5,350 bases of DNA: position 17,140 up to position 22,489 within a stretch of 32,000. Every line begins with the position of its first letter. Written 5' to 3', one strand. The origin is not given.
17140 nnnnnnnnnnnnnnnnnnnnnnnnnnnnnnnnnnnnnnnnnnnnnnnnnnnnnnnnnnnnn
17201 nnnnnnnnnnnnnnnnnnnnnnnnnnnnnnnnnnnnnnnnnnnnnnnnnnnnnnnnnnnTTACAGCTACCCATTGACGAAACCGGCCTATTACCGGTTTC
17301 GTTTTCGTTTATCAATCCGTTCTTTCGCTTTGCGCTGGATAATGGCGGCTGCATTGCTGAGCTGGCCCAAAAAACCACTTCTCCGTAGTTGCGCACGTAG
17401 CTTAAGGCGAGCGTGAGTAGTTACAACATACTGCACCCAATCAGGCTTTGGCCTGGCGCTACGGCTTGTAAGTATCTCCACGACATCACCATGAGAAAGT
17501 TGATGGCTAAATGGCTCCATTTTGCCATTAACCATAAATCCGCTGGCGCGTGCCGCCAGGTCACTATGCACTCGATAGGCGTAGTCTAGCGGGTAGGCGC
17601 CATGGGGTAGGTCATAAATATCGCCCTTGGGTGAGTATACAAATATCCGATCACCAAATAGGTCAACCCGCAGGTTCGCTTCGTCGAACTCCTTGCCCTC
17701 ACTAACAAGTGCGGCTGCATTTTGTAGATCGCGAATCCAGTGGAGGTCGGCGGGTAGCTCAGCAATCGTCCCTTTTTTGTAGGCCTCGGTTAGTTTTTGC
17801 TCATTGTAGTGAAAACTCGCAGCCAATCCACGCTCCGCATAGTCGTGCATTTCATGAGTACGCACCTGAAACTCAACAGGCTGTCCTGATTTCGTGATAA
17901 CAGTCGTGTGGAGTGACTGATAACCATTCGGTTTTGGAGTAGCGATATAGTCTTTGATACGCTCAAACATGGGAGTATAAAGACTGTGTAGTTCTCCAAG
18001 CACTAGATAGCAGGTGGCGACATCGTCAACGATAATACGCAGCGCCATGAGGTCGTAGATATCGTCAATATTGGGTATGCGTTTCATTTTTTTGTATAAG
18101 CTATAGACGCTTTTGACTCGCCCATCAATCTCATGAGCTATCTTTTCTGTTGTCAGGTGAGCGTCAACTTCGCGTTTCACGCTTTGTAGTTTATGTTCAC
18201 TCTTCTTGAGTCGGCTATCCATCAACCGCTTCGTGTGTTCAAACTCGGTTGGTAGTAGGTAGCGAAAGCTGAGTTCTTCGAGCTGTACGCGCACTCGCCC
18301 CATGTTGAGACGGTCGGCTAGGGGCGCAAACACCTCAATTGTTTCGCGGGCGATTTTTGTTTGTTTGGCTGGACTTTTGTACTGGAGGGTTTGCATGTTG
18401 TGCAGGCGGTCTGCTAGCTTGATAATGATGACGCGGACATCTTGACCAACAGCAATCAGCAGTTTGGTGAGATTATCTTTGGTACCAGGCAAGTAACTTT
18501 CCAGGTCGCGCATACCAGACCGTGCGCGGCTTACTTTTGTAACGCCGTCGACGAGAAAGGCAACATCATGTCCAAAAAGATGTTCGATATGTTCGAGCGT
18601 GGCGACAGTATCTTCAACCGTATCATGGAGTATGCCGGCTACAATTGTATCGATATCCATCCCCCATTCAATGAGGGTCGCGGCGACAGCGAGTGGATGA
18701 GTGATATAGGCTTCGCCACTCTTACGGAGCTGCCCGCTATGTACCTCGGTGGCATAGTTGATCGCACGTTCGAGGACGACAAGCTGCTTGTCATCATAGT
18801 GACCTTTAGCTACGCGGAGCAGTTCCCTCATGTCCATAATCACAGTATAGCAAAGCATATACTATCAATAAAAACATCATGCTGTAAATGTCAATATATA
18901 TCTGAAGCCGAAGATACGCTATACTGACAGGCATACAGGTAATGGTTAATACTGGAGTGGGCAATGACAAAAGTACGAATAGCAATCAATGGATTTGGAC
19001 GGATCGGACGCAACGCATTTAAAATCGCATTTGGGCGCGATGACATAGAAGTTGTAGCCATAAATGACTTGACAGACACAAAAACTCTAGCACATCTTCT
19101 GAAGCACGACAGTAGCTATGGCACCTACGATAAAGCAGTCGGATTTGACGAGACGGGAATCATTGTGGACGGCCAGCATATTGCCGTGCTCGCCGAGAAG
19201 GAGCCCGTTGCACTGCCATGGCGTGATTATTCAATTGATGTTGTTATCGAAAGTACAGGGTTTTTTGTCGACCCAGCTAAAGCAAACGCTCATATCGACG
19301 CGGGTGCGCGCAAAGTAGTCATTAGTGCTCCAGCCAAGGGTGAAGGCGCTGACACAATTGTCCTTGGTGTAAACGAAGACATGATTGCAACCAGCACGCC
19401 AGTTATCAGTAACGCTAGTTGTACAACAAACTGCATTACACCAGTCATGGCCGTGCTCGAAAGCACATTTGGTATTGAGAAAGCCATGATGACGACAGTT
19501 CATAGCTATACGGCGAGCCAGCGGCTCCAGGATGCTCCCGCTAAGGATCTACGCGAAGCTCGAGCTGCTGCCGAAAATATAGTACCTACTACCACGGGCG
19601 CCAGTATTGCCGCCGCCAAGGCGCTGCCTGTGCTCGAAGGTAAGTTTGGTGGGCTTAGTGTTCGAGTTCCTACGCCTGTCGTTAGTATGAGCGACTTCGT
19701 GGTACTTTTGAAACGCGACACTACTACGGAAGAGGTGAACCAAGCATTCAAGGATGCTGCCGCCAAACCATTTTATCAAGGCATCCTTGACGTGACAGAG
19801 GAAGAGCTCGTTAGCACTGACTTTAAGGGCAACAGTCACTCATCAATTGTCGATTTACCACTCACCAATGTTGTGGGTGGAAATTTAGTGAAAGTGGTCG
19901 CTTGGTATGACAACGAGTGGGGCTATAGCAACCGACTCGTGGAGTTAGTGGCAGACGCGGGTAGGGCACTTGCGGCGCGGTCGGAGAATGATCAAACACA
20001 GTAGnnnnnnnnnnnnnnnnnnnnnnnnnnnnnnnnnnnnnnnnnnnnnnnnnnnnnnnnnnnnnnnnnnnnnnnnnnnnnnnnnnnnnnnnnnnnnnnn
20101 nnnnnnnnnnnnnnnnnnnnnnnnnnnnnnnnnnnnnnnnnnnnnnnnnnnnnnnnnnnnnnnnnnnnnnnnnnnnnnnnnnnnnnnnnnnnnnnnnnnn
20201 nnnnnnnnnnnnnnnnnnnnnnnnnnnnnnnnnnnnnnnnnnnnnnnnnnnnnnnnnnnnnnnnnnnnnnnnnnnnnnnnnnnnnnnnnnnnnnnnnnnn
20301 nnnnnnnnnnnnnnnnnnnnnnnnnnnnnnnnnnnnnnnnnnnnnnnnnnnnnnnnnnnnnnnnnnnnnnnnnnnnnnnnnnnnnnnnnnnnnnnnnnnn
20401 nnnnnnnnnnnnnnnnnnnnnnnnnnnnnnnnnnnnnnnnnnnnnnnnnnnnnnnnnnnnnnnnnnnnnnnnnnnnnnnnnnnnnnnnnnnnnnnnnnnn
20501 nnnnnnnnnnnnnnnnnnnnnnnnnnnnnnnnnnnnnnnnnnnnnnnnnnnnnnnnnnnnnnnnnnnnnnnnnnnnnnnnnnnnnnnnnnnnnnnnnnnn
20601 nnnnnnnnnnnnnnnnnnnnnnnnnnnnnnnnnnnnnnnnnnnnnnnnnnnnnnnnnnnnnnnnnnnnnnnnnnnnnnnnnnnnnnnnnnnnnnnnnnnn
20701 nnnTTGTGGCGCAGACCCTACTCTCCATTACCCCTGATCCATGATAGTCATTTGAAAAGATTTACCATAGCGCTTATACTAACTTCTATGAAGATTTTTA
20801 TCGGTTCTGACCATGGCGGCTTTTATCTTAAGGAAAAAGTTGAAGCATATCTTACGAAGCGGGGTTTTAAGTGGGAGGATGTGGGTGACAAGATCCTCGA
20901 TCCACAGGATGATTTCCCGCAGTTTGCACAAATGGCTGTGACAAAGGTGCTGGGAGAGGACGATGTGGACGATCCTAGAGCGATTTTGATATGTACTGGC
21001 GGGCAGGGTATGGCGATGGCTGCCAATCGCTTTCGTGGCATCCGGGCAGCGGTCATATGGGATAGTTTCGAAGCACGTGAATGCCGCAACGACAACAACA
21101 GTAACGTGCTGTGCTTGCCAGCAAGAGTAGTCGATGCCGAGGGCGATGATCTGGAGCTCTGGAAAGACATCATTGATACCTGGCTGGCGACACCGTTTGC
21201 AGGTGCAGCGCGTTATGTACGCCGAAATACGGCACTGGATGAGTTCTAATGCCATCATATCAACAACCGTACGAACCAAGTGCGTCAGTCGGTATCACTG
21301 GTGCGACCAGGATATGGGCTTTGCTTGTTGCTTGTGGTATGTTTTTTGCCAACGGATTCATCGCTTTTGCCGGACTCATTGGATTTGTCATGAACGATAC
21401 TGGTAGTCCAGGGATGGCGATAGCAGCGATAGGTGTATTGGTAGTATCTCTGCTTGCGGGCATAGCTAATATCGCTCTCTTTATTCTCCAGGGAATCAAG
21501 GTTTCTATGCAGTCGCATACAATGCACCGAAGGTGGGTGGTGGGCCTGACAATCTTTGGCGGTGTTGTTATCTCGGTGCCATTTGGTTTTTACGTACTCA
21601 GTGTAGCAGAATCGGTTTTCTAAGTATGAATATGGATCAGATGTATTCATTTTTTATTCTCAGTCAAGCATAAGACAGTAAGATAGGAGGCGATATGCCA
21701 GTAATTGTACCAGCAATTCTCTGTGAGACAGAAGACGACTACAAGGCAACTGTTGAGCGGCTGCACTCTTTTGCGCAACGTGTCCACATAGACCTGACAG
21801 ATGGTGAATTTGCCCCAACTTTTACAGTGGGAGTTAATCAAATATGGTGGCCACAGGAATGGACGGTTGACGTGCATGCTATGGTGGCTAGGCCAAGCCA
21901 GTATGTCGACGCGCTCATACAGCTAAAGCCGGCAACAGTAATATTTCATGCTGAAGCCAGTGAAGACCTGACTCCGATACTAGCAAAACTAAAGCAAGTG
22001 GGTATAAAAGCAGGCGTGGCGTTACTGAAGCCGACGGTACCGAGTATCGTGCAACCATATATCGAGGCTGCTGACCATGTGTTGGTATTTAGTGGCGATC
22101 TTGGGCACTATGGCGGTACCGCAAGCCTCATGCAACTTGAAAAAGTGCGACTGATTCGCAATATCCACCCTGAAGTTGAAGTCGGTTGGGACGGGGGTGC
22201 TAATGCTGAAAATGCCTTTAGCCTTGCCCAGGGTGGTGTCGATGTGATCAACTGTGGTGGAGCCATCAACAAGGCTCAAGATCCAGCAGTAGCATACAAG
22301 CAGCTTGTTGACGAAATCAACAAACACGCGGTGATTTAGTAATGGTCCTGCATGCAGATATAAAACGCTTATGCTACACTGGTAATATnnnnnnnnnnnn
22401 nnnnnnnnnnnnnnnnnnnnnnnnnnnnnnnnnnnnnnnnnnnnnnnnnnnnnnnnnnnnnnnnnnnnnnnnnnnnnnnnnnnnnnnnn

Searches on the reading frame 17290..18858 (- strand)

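Call 44: search_protein_families(library=ncbifam, proteins=[window:17290-18858:-], max_evalue=0.00001)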
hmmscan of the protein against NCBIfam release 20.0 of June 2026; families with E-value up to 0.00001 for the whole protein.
window:17290-18858:- (522 aa): 4 families
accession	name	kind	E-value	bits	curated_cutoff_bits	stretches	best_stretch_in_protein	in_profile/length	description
TIGR00691.1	spoT_relA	subfamily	4.9e-162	540.7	499.2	1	32-513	1-471/687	RelA/SpoT family protein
NF008303.0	PRK11092.1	equivalog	7.3e-130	434.3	947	1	13-492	7-475/702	bifunctional GTP diphosphokinase/guanosine-3',5'-bis pyrophosphate 3'-pyrophosphohydrolase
NF008124.0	PRK10872.1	equivalog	6.5e-94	315.9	728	1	52-493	56-498/744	GTP diphosphokinase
NF053588.1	GTPPhKinYjbM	equivalog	7.6e-08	32.3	320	1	222-354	19-162/201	GTP diphosphokinase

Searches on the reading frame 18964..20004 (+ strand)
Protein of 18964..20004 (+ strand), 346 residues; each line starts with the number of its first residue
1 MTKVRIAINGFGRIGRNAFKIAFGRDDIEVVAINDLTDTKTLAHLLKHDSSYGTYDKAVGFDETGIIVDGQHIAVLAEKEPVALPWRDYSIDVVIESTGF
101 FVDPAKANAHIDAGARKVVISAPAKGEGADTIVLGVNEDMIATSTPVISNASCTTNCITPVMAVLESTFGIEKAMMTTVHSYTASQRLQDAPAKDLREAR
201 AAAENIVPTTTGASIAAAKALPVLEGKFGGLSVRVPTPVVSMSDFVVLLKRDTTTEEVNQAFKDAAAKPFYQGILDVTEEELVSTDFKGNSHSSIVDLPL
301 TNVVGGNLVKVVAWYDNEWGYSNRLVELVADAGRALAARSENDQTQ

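Call 45: search_protein_families(library=pfam, proteins=[window:18964-20004:+], max_evalue=0.001)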
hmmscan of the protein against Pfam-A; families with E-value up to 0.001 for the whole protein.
window:18964-20004:+ (346 aa): 2 families
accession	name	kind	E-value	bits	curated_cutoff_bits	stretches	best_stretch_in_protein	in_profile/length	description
PF02800.25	Gp_dh_C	-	4.5e-57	192.5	24.4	1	158-315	1-158/158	Glyceraldehyde 3-phosphate dehydrogenase, C-terminal domain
PF00044.30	Gp_dh_N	-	3.9e-38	130.2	31.7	1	4-103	1-100/101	Glyceraldehyde 3-phosphate dehydrogenase, NAD binding domain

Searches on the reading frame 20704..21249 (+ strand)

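Call 46: search_protein_families(library=pfam, proteins=[window:20704-21249:+], max_evalue=0.001)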
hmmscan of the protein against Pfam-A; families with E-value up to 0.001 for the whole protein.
window:20704-21249:+ (181 aa): 1 family
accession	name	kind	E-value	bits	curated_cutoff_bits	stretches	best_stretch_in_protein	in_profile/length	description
PF02502.23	LacAB_rpiB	-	1.6e-37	128.9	24.7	1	31-174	1-134/138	Ribose/Galactose Isomerase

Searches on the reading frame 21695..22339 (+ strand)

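Call 46: search_protein_families(library=pfam, proteins=[window:21695-22339:+], max_evalue=0.001)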
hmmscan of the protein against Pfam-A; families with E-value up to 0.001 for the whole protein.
window:21695-22339:+ (214 aa): 1 family
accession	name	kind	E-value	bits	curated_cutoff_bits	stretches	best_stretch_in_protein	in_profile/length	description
PF00834.25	Ribul_P_3_epim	-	4e-30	105.1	21.1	1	4-191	2-197/198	Ribulose-phosphate 3 epimerase family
